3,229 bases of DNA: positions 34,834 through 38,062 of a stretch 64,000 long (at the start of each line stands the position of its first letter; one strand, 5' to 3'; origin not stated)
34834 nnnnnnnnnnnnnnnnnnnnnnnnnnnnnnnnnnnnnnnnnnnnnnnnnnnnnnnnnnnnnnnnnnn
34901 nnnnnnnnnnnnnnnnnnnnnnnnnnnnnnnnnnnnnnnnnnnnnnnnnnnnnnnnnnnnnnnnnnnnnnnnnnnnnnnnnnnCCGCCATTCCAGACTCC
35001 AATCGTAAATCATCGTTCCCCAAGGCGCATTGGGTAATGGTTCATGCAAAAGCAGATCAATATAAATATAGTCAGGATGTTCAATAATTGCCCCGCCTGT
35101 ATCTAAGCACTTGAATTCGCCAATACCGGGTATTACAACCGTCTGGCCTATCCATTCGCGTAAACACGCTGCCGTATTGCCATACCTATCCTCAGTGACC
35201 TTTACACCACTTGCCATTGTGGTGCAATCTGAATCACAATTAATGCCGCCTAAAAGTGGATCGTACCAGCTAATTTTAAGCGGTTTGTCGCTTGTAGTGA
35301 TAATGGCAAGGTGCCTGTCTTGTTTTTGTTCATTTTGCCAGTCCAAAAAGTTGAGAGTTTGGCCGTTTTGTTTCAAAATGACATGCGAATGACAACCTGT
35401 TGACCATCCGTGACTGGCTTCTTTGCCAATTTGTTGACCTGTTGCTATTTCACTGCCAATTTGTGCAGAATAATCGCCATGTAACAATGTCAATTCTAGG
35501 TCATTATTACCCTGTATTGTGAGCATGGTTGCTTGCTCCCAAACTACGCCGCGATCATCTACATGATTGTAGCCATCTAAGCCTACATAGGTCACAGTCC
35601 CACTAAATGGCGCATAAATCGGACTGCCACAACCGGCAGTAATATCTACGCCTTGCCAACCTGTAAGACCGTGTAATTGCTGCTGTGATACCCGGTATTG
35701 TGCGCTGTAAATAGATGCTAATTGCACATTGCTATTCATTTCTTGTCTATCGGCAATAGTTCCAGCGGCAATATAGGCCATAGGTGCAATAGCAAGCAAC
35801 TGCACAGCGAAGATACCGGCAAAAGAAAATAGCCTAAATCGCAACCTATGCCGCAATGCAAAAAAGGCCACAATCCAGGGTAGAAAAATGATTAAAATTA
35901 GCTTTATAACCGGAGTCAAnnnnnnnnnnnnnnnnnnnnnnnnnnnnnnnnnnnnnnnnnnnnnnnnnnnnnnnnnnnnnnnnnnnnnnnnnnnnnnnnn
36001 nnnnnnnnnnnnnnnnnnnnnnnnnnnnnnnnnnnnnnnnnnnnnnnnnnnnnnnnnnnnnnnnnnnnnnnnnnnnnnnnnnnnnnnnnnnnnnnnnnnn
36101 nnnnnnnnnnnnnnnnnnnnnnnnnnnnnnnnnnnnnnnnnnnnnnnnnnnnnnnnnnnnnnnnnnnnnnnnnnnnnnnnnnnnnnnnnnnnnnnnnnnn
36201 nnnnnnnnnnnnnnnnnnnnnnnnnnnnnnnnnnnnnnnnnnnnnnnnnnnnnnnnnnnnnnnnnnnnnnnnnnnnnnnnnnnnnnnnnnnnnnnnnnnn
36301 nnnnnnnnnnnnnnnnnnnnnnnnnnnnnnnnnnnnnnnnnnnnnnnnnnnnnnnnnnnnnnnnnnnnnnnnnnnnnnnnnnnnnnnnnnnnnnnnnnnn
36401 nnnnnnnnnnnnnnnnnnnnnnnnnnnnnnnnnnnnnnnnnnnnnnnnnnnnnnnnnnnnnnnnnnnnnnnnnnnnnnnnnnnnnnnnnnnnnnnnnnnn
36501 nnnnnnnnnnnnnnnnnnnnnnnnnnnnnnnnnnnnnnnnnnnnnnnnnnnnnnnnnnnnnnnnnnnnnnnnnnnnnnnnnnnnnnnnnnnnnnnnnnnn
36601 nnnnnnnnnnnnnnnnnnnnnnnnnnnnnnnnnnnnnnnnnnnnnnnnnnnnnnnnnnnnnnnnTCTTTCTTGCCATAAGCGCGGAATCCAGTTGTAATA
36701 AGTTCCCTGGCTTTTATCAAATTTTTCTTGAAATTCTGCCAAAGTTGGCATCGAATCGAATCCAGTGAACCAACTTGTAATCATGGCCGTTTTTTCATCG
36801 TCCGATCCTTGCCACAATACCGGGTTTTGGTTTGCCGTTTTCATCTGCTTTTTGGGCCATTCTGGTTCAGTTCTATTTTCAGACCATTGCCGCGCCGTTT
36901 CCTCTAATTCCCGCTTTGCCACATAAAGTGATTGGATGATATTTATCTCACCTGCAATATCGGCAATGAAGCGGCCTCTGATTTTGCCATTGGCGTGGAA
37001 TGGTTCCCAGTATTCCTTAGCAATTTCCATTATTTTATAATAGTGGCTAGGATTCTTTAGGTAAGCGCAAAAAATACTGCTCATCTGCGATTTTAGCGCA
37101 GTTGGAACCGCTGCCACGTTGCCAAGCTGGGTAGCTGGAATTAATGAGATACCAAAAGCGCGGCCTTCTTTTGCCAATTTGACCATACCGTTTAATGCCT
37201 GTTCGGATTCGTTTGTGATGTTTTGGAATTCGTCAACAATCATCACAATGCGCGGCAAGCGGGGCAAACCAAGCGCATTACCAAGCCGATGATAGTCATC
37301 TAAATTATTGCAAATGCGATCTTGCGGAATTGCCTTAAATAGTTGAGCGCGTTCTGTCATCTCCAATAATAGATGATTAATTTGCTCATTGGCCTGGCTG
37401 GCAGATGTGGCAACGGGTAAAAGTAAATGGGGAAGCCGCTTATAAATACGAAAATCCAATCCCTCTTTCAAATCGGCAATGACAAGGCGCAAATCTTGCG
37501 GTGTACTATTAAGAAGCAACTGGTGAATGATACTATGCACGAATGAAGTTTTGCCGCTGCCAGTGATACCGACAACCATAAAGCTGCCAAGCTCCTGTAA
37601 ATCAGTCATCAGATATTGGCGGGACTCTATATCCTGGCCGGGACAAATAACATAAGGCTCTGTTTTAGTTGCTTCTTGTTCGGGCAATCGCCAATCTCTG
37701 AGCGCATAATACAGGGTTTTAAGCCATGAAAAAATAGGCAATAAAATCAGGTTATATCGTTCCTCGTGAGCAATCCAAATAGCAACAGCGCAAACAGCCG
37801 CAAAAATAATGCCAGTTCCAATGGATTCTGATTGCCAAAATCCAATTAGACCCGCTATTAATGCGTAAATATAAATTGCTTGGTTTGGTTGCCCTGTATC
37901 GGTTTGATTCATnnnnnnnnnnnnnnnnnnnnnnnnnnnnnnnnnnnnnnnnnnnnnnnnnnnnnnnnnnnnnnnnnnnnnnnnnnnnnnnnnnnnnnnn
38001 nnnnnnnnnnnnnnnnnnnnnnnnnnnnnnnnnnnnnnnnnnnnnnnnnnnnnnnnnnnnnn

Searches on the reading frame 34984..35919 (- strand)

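Call 80: search_protein_families(library=pfam, proteins=[window:34984-35919:-], max_evalue=0.001)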
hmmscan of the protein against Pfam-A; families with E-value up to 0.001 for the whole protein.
window:34984-35919:- (312 aa): 1 family
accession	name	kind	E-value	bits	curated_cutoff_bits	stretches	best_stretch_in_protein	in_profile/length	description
PF01551.29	Peptidase_M23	-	5.2e-11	43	28.7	1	87-190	2-95/96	Peptidase family M23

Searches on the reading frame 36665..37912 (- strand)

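Call 80: search_protein_families(library=pfam, proteins=[window:36665-37912:-], max_evalue=0.001)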
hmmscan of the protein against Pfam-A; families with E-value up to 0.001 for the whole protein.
window:36665-37912:- (416 aa): 3 families
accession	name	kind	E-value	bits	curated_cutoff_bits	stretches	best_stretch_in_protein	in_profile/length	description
PF01580.24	FtsK_SpoIIIE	-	2.6e-24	86.4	24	1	72-262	3-217/221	FtsK/SpoIIIE family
PF13401.12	AAA_22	-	7.6e-07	29.9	27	1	109-258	6-121/130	AAA domain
PF13191.12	AAA_16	-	0.00011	23.2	32.6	1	107-248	23-160/167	AAA ATPase domain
